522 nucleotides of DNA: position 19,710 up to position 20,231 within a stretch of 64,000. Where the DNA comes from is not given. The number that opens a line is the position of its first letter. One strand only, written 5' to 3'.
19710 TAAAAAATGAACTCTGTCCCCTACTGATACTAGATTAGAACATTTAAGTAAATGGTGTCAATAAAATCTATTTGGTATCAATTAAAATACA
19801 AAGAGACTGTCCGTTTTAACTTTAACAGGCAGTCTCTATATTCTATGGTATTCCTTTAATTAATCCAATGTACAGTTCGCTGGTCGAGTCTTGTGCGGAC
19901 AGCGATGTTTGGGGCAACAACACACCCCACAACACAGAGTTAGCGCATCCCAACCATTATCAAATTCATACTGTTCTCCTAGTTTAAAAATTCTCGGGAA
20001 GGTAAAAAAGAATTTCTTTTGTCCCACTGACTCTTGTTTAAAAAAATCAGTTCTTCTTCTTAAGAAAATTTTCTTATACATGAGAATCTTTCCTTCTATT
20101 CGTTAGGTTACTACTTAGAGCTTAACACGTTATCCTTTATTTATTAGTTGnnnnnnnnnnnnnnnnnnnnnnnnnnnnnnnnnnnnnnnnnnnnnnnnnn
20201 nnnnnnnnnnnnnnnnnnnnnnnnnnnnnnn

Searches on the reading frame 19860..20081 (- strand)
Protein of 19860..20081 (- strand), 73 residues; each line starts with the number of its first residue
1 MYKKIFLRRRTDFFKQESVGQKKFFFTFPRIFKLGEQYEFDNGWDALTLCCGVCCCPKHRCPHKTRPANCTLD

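Call 11: search_protein_families(library=pfam, proteins=[window:19860-20081:-], max_evalue=0.01)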
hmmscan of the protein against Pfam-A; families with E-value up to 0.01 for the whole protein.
window:19860-20081:- (73 aa): 0 families

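Call 18: find_homologous_proteins(query=window:19860-20081:-, max_evalue=1)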
Query window:19860-20081:-: no candidate shares three 5-residue words with the query. No homologue found.

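Call 51: search_protein_representatives(protein=window:19860-20081:-)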
Query: 73 residues. Proteins with E-value up to 0.001 (for the whole library): 4; up to 1e-10: 2; up to 1e-30: 0. The best 4 are listed.
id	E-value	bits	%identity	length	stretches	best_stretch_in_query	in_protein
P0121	8.6e-16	74.1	56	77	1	1-72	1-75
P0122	3.3e-11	59.5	49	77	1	2-73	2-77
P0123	8.0e-07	45.5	30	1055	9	25-59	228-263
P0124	3.5e-05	40.3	48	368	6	42-72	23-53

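Call 55: find_encoding_contigs(protein=P0121, flank=8000, max_places=4)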
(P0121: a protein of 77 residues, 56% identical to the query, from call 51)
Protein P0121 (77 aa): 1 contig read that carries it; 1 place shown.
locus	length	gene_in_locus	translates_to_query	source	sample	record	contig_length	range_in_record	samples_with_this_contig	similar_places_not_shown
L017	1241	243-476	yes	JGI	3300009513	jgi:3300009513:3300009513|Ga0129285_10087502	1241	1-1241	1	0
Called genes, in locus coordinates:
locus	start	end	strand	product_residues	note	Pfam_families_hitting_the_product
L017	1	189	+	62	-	?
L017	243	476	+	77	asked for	-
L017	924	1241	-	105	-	?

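Call 60: find_encoding_contigs(protein=P0122, flank=8000, max_places=4)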
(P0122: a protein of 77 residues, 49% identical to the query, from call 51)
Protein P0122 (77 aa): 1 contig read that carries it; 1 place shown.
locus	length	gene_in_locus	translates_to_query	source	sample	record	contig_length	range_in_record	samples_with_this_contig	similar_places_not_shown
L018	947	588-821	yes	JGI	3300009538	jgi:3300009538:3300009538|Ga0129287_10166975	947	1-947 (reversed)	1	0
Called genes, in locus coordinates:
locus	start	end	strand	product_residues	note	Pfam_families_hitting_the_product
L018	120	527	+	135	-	PF01551:Peptidase_M23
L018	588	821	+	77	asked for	-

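Call 68: search_protein_families(library=pfam, proteins=[window:19860-20081:-, P0121, P0122], max_evalue=10)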
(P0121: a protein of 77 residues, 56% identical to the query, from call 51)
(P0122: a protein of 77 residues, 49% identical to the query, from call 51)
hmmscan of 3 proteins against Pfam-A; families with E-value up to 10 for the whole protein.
window:19860-20081:- (73 aa): 1 family
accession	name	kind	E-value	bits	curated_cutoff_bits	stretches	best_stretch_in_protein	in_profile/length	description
PF14050.11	Nudc_N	-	0.048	14.1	31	1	6-23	26-43/60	N-terminal conserved domain of Nudc.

P0121 (77 aa): 0 families

P0122 (77 aa): 0 families

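Call 69: search_protein_families(library=ncbifam, proteins=[window:19860-20081:-, P0121, P0122], max_evalue=10)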
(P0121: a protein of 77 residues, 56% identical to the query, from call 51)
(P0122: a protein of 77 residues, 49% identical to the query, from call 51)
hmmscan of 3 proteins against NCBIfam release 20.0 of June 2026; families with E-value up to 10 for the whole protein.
window:19860-20081:- (73 aa): 0 families

P0121 (77 aa): 0 families

P0122 (77 aa): 0 families

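Call 74: predict_structure(alignment_id=A1)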
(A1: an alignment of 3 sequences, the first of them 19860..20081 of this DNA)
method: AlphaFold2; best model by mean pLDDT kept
length: 73 residues; sequences in the alignment: 3
mean_pLDDT: 44.3   pTM: 0.18
mean pLDDT of the five models: 44.3, 44.0, 43.0, 38.3, 37.7
residues with pLDDT >= 90: 0; 70-90: 0; 50-70: 16; < 50: 57
segments of 3 or more residues with pLDDT < 50: 1-4, 6-31, 33-37, 41-49, 51-58, 71-73
pLDDT, mean of each block of 10 residues (from residue 1): 40 36 42 45 46 47 53 45
secondary structure, 60 per line:
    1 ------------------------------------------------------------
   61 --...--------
elements in order:

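Call 78: search_solved_structures(query=A1, max_evalue=10)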
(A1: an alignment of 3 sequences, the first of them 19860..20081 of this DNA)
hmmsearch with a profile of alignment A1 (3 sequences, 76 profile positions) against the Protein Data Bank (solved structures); distinct sequences matched with E-value up to 10: 4.
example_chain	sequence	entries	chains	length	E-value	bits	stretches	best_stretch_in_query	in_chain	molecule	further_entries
9e2g_3E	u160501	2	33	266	0.058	17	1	44-68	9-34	STOP axonemal protein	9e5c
7ab4_A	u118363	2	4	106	0.56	13.9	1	18-52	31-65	Predicted transcriptional regulator, XRE family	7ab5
7ab3_A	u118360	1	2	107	0.58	13.8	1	18-52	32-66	Predicted transcriptional regulator, XRE family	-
9e78_1U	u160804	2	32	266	5.9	10.6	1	44-66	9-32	DMIP1 | STOP family protein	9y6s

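Call 79: search_protein_families(library=phrogs, proteins=[window:19860-20081:-, P0121, P0122], max_evalue=1)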
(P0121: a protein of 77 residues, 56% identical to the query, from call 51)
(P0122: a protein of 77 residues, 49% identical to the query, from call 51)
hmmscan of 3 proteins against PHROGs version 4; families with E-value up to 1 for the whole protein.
window:19860-20081:- (73 aa): 0 families

P0121 (77 aa): 0 families

P0122 (77 aa): 0 families

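Call 86: list_cluster_members(proteins=[P0001, window:19860-20081:-, P0121, P0122, window:18980-19357:+])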
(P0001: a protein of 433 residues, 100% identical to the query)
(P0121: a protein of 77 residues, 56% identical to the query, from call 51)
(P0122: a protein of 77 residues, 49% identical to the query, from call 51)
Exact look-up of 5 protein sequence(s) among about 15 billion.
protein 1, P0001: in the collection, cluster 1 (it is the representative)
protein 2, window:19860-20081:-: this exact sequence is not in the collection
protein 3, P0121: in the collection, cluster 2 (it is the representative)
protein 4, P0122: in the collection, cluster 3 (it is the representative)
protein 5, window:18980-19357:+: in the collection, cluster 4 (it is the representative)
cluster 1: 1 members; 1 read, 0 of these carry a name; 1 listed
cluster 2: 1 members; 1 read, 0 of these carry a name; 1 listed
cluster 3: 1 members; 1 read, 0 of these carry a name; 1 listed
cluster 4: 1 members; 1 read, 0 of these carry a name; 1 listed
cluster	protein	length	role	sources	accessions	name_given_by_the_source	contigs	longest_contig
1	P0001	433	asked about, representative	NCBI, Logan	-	-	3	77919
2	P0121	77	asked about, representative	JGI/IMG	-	-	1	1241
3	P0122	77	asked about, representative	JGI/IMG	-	-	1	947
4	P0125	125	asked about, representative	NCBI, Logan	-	-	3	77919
